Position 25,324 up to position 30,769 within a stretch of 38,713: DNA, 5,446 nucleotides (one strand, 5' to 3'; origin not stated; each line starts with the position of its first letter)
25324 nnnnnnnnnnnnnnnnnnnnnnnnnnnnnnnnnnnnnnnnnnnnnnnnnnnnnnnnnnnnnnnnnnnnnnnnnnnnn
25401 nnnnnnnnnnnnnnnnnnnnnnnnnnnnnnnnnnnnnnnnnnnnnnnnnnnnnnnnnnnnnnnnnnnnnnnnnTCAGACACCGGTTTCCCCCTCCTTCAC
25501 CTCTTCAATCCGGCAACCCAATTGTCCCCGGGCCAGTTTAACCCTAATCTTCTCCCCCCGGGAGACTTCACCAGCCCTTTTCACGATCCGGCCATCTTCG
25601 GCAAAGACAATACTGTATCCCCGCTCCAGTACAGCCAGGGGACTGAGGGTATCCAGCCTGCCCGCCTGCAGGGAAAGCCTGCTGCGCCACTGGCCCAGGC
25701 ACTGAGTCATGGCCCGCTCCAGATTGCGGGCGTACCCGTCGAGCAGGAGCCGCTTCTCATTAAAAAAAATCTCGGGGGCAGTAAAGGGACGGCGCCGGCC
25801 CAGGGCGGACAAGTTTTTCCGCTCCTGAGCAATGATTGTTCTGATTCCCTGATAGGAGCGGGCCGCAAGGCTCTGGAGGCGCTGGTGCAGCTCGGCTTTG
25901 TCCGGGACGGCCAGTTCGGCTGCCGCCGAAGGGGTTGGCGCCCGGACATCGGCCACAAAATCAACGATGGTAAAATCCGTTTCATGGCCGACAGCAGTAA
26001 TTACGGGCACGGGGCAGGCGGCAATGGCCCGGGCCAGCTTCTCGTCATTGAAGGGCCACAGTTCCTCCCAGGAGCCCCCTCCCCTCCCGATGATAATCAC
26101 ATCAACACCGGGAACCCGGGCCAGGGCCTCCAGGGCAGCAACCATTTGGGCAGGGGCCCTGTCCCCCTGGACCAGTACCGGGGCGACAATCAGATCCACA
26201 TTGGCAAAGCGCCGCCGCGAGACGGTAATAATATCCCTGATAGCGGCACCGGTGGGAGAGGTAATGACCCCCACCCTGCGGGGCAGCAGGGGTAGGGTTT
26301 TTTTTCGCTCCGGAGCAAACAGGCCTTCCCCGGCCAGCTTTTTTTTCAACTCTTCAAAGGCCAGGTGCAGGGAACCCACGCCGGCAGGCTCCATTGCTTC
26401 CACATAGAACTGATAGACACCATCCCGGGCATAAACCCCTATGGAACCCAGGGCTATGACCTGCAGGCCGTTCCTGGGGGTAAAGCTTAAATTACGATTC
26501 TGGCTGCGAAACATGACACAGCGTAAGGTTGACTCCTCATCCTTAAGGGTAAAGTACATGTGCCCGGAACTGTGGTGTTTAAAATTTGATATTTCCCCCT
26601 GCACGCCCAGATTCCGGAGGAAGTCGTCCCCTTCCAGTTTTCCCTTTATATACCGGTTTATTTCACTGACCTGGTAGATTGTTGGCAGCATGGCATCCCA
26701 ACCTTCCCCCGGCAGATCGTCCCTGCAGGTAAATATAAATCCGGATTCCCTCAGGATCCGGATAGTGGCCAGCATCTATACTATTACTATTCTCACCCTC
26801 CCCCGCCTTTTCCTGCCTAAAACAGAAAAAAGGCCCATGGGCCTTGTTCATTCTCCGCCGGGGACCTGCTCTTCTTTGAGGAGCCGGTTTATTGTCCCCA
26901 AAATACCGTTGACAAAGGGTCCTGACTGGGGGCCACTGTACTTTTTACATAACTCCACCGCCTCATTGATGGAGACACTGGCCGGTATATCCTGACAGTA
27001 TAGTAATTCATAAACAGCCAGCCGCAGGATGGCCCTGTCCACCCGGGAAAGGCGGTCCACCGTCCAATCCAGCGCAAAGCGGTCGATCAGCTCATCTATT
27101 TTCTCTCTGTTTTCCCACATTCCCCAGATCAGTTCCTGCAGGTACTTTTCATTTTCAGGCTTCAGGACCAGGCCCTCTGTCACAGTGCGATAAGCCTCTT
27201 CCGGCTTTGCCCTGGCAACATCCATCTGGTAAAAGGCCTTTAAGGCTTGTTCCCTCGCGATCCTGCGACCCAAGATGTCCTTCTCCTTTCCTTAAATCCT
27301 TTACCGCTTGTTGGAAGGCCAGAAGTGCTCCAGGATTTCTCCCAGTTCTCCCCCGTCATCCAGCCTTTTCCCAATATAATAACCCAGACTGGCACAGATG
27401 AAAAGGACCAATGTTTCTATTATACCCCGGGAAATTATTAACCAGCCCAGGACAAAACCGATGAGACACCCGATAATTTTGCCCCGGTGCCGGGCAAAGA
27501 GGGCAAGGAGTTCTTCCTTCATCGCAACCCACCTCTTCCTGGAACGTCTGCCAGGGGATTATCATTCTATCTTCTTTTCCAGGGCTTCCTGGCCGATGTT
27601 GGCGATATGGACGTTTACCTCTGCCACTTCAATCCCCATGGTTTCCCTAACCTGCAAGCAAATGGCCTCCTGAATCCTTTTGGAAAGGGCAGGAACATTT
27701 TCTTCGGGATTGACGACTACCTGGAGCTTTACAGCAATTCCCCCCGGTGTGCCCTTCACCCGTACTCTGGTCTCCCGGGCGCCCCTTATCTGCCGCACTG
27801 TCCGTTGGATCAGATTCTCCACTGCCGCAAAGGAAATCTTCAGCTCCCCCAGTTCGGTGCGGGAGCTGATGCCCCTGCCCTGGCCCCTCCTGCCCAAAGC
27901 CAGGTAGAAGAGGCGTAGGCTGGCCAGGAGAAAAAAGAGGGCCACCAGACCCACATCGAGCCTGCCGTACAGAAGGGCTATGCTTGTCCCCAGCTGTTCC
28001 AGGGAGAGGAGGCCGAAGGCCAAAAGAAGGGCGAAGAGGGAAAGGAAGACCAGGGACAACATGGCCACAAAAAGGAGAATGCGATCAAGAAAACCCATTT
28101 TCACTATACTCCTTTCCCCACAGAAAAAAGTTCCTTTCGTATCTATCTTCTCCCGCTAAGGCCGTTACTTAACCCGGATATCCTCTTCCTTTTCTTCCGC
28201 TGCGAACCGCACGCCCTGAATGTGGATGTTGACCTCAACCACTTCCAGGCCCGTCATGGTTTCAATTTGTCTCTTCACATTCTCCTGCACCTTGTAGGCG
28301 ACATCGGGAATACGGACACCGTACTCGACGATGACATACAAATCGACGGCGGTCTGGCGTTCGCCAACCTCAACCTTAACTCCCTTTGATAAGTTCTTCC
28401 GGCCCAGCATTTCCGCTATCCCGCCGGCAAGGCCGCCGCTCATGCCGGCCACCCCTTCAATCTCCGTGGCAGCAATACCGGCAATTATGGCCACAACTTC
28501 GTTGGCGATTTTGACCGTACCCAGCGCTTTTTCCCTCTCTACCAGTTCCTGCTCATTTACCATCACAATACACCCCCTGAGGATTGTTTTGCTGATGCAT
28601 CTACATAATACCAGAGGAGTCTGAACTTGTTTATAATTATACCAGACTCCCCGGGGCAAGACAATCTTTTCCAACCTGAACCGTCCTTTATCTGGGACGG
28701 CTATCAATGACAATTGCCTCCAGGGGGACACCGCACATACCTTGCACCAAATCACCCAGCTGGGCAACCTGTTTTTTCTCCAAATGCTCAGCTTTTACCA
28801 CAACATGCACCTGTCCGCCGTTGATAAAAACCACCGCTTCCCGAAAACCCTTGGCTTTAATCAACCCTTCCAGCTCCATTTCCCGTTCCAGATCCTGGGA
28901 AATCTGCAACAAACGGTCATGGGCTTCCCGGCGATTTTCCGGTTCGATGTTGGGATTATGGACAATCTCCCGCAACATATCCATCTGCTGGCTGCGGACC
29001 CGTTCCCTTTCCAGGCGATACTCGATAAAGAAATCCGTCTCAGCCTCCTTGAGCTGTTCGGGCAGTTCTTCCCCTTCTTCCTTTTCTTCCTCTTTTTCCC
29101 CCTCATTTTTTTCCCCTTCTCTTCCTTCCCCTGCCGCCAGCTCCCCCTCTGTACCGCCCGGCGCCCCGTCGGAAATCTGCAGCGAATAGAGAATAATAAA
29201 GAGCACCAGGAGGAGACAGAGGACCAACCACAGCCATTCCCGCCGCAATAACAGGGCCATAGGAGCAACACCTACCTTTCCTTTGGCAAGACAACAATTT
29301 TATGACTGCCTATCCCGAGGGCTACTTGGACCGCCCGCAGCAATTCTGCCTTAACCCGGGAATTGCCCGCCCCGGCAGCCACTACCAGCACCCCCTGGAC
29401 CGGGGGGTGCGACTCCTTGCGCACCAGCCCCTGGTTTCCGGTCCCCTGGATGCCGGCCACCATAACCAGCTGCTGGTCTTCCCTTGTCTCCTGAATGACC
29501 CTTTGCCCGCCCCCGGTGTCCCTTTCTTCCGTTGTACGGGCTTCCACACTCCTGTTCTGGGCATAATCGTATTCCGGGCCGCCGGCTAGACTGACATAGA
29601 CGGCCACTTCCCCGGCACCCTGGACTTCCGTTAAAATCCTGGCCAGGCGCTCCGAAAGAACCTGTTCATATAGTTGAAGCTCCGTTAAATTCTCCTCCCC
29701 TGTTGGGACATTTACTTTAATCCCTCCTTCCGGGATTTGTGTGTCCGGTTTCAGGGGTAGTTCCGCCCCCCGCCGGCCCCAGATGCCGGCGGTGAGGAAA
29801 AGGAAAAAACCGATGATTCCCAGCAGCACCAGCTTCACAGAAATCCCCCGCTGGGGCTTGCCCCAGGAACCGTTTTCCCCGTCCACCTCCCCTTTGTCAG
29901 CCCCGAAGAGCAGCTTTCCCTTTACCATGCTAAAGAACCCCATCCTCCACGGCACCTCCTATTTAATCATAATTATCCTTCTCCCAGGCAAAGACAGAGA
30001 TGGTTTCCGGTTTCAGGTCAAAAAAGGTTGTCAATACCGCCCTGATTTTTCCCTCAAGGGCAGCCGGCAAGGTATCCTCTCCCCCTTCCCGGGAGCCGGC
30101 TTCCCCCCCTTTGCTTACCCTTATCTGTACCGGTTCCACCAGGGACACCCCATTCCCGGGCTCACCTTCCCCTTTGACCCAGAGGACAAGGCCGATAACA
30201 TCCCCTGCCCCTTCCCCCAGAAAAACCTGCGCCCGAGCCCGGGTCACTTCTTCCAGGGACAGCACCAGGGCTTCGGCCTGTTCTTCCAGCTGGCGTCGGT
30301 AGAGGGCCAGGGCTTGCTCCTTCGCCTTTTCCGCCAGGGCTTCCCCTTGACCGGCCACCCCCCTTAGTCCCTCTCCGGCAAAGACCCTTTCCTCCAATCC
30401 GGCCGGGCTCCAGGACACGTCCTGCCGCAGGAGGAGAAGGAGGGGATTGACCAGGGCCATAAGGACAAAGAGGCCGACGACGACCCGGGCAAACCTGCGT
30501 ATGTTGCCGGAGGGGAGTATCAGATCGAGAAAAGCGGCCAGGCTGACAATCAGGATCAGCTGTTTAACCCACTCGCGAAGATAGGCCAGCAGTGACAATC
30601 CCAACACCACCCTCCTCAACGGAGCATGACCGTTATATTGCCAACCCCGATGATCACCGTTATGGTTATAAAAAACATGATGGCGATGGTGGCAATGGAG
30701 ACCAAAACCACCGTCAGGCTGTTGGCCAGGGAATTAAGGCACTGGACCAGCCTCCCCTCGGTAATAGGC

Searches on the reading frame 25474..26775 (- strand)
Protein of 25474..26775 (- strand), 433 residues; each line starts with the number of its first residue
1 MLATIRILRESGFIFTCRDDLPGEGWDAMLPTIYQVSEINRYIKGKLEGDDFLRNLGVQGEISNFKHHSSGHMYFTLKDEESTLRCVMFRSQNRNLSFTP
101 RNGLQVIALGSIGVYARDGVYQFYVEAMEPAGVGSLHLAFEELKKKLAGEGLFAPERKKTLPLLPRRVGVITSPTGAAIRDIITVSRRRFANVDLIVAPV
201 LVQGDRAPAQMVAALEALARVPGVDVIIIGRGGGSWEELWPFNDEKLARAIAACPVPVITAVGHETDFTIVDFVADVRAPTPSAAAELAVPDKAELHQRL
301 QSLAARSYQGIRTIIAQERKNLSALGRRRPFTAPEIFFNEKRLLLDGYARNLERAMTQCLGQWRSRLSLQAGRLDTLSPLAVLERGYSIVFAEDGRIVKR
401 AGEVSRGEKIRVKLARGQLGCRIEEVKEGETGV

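Call 4: search_protein_families(library=pfam, proteins=[window:25474-26775:-])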
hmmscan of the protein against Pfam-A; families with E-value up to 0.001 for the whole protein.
window:25474-26775:- (433 aa): 3 families
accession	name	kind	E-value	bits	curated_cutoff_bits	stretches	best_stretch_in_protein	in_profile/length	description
PF02601.20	Exonuc_VII_L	-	4.9e-96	322.4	35.9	2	152-368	1-215/315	Exonuclease VII, large subunit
PF13742.12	tRNA_anti_2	-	7.5e-32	109.9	27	1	34-129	1-95/95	OB-fold nucleic acid binding domain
PF01336.31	tRNA_anti-codon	-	1.3e-10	41.5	27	1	58-130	3-74/75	OB-fold nucleic acid binding domain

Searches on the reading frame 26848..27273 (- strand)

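Call 30: search_protein_families(library=pfam, proteins=[window:26848-27273:-], max_evalue=0.00001)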
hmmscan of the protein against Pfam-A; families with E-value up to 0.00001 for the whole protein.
window:26848-27273:- (141 aa): 1 family
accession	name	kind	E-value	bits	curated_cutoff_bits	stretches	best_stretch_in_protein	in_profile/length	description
PF01029.23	NusB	-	6.8e-39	133.7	23.1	1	5-130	2-133/133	NusB family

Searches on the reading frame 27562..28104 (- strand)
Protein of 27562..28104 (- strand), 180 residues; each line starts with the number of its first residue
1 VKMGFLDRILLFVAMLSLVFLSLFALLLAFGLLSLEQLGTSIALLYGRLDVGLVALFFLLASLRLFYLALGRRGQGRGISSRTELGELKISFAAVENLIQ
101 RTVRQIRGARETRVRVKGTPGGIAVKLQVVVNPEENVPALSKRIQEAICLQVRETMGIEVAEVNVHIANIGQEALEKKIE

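Call 30: search_protein_families(library=pfam, proteins=[window:27562-28104:-], max_evalue=0.00001)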
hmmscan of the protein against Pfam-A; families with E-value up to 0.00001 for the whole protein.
window:27562-28104:- (180 aa): 1 family
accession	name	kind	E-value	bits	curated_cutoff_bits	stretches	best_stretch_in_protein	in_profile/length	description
PF03780.18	Asp23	-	3.8e-10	40.6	28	1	108-170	44-107/108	Asp23 family, cell envelope-related function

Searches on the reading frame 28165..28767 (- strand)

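Call 30: search_protein_families(library=pfam, proteins=[window:28165-28767:-], max_evalue=0.00001)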
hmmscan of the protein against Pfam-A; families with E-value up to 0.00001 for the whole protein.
window:28165-28767:- (200 aa): 1 family
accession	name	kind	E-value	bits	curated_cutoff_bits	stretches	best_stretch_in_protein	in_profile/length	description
PF03780.18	Asp23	-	7.1e-41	139.4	28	1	82-187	2-108/108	Asp23 family, cell envelope-related function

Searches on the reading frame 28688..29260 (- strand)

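Call 30: search_protein_families(library=pfam, proteins=[window:28688-29260:-], max_evalue=0.00001)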
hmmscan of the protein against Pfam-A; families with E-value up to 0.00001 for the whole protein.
window:28688-29260:- (190 aa): 1 family
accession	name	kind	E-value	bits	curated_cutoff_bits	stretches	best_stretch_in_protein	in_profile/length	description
PF12685.13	SpoIIIAH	-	7.1e-42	143.9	30.6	1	11-185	4-191/191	SpoIIIAH-like protein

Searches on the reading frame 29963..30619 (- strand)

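Call 30: search_protein_families(library=pfam, proteins=[window:29963-30619:-], max_evalue=0.00001)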
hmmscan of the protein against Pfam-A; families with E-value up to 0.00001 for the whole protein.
window:29963-30619:- (218 aa): 1 family
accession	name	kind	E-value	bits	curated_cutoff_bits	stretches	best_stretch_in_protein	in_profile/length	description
PF09581.16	Spore_III_AF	-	3.8e-27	95.9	28.3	1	22-209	1-184/185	Stage III sporulation protein AF (Spore_III_AF)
